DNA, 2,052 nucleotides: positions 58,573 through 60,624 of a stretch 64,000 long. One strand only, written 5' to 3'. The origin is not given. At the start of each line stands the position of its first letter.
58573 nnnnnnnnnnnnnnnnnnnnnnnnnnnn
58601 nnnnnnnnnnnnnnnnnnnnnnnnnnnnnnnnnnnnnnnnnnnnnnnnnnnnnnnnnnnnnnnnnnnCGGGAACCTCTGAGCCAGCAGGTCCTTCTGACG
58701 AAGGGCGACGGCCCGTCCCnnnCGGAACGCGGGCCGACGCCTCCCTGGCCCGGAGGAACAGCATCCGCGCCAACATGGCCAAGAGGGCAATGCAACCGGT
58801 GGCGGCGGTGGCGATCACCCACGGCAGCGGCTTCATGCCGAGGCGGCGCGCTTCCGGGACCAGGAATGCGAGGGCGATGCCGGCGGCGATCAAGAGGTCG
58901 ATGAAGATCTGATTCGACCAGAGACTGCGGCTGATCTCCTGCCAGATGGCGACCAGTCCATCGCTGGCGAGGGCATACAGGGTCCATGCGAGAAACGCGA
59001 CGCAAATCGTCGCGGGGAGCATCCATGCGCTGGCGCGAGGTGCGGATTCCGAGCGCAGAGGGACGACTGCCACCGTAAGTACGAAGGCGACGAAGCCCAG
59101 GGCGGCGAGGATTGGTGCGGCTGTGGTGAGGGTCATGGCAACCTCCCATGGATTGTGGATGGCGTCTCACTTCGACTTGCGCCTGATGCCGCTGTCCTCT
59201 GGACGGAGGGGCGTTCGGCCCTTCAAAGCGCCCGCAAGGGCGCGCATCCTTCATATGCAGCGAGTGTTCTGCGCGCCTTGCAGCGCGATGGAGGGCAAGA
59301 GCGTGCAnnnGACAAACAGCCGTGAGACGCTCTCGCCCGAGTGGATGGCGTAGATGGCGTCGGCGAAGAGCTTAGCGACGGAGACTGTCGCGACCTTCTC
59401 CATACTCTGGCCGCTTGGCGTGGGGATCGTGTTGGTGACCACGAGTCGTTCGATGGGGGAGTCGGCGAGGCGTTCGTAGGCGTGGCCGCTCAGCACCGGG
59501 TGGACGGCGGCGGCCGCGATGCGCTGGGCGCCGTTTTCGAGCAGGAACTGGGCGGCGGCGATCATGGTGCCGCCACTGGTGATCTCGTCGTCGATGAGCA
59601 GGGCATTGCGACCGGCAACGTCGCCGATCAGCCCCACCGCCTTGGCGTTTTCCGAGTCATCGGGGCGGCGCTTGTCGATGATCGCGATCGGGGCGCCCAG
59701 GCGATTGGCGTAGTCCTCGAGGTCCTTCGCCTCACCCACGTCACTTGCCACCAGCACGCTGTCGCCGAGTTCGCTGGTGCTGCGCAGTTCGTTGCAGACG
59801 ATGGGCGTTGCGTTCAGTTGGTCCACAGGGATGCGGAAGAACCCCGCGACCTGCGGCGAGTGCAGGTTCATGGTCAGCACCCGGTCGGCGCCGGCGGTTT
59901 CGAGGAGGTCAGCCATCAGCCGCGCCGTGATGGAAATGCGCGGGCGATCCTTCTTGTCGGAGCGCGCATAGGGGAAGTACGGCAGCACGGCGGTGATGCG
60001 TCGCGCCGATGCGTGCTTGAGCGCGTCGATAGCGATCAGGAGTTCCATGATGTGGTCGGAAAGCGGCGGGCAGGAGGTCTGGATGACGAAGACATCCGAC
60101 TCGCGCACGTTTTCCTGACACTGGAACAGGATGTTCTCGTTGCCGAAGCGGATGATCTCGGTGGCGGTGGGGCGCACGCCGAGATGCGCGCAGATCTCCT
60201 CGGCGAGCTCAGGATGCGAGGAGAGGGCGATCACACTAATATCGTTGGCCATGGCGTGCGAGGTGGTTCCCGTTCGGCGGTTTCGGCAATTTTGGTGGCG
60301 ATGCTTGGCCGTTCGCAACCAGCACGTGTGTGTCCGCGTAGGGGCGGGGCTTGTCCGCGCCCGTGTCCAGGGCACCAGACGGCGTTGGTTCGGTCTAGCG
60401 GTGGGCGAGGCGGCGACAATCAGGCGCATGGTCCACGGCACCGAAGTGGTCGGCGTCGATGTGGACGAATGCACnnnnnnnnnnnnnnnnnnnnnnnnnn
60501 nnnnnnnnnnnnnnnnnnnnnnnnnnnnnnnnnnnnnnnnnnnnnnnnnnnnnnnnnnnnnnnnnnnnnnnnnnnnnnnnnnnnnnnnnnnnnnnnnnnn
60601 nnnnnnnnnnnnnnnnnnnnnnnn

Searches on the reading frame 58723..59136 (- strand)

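Call 31: search_protein_families(library=pfam, proteins=[window:58723-59136:-], max_evalue=0.001)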
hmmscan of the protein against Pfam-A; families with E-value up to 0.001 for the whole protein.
window:58723-59136:- (138 aa): 1 family
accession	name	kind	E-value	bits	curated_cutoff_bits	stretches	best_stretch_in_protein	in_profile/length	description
PF11196.13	DUF2834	-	0.00025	21.7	22.9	1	59-130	26-95/96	Protein of unknown function DUF2834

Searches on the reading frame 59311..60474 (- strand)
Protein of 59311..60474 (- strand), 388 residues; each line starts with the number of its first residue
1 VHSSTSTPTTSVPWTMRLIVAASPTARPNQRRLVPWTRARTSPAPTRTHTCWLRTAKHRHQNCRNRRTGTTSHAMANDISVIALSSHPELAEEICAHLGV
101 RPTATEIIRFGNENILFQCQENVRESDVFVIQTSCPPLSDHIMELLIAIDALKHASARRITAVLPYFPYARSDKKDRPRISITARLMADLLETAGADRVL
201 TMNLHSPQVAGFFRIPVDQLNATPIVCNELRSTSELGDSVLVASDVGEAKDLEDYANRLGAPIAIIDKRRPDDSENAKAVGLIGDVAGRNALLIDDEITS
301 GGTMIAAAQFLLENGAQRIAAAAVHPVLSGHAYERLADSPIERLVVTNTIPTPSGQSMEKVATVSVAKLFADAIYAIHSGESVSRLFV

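Call 31: search_protein_families(library=pfam, proteins=[window:59311-60474:-], max_evalue=0.001)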
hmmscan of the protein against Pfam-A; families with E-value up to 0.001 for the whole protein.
window:59311-60474:- (388 aa): 3 families
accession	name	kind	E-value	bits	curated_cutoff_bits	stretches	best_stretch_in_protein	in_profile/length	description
PF13793.12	Pribosyltran_N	-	3e-45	153.3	25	1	80-195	2-117/117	N-terminal domain of ribose phosphate pyrophosphokinase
PF14572.12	Pribosyl_synth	-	2.9e-27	96.3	27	1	279-387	74-183/184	Phosphoribosyl synthetase-associated domain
PF00156.33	Pribosyltran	-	5.5e-11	42.5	26.3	1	253-325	45-124/158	Phosphoribosyl transferase domain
